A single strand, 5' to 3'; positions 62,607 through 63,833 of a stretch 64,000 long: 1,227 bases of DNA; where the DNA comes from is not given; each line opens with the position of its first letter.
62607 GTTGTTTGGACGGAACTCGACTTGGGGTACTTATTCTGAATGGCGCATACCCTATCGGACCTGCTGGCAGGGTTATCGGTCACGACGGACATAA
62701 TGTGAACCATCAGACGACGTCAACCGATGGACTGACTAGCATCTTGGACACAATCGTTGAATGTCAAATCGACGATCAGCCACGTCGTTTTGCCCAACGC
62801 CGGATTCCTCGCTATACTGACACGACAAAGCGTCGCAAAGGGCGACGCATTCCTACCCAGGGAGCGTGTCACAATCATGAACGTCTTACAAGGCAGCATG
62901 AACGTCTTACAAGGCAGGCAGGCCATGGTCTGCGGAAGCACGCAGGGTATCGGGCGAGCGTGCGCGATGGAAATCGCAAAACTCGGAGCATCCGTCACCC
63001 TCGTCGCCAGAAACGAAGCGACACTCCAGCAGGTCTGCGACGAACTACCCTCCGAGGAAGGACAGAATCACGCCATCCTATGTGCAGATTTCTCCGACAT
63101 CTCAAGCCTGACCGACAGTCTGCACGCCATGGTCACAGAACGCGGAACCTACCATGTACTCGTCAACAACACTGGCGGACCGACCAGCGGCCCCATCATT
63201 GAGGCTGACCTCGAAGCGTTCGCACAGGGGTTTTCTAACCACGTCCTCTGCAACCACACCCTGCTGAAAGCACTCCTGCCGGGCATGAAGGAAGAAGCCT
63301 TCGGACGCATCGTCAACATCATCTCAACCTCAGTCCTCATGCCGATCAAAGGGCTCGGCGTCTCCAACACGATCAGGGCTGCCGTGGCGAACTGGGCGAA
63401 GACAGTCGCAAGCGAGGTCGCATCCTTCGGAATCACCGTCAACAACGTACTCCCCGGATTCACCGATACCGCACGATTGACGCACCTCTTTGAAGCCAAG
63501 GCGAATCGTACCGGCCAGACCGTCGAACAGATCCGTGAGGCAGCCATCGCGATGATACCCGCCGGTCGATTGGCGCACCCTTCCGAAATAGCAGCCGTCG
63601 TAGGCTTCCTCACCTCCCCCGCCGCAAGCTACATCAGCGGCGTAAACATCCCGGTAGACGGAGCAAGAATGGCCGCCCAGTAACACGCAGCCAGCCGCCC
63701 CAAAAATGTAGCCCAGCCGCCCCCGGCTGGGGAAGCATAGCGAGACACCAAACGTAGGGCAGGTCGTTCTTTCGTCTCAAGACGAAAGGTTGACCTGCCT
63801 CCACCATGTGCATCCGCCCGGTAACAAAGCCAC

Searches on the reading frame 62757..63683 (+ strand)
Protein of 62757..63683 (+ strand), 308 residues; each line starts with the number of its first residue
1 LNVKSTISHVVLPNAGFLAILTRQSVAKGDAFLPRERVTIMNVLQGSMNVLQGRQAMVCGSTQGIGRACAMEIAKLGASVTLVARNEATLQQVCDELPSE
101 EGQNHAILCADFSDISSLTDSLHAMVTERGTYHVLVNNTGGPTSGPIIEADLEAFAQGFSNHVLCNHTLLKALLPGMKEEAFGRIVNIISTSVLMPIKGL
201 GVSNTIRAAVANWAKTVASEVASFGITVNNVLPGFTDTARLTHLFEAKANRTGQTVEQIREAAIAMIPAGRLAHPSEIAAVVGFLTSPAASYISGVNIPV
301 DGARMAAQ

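Call 3: search_protein_families(library=pfam, proteins=[window:62757-63683:+], max_evalue=0.01)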
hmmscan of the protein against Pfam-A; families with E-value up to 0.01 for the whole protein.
window:62757-63683:+ (308 aa): 4 families
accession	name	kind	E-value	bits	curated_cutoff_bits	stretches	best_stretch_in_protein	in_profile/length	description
PF13561.12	adh_short_C2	-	5.2e-39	134.6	27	1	62-302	5-233/236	Enoyl-(Acyl carrier protein) reductase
PF00106.31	adh_short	-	4.2e-35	121.4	26.6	1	56-246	3-192/195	short chain dehydrogenase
PF08659.16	KR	-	0.00047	20.6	22.6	1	57-174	4-124/180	KR domain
PF02882.25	THF_DHG_CYH_C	-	0.00049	19.9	27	1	29-95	12-78/160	Tetrahydrofolate dehydrogenase/cyclohydrolase, NAD(P)-binding domain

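Call 4: search_protein_families(library=ncbifam, proteins=[window:62757-63683:+], max_evalue=0.01)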
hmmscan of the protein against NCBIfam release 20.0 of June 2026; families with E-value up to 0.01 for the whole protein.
window:62757-63683:+ (308 aa): 224 families (the best 25 are shown)
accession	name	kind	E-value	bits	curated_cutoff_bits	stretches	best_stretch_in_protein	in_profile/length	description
NF006212.0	PRK08339.1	equivalog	5.3e-50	170.5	339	1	51-306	6-260/263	short chain dehydrogenase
NF005559.1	PRK07231.1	subfamily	2.9e-48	164.5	215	1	51-305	2-248/249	glucose 1-dehydrogenase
NF009466.0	PRK12826.1-2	subfamily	2e-45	155.2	222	1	53-305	3-245/248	3-oxoacyl-ACP reductase FabG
NF004779.0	PRK06125.1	subfamily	5.7e-42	144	261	1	51-304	5-253/259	short-chain dehydrogenase/reductase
NF006693.0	PRK09242.1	equivalog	2.1e-41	141.8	328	1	49-305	6-254/258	SDR family oxidoreductase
NF005446.0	PRK07035.1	equivalog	2.7e-41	141.5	373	1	51-303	9-252/255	SDR family oxidoreductase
NF004198.0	PRK05653.1-3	equivalog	2.6e-40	138.4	296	1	48-304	2-246/248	3-oxoacyl-ACP reductase FabG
NF052558.1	MBtsdlDhBudC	equivalog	5.6e-40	137.5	270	1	52-307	2-244/250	meso-2,3-butanediol dehydrogenase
TIGR01963.1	PHB_DH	subfamily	4.6e-39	134.2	307.05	1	54-303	2-251/255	3-hydroxybutyrate dehydrogenase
NF005095.0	PRK06523.1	subfamily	3e-38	131.8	231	1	49-306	6-259/261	oxidoreductase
NF004197.0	PRK05653.1-1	equivalog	2.7e-37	128.7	332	1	50-303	4-245/249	3-oxoacyl-ACP reductase FabG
NF009093.0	PRK12429.1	subfamily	9.4e-37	126.7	258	1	51-303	3-255/259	3-hydroxybutyrate dehydrogenase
TIGR01830.1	3oxo_ACP_reduc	equivalog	1.7e-36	126.1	297.75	1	56-302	1-236/239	3-oxoacyl-[acyl-carrier-protein] reductase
TIGR02415.1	23BDH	subfamily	5.2e-36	124.3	304.35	1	55-303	2-250/254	acetoin reductase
NF005067.0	PRK06484.1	equivalog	1.8e-35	122.5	713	1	51-305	7-252/524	short chain dehydrogenase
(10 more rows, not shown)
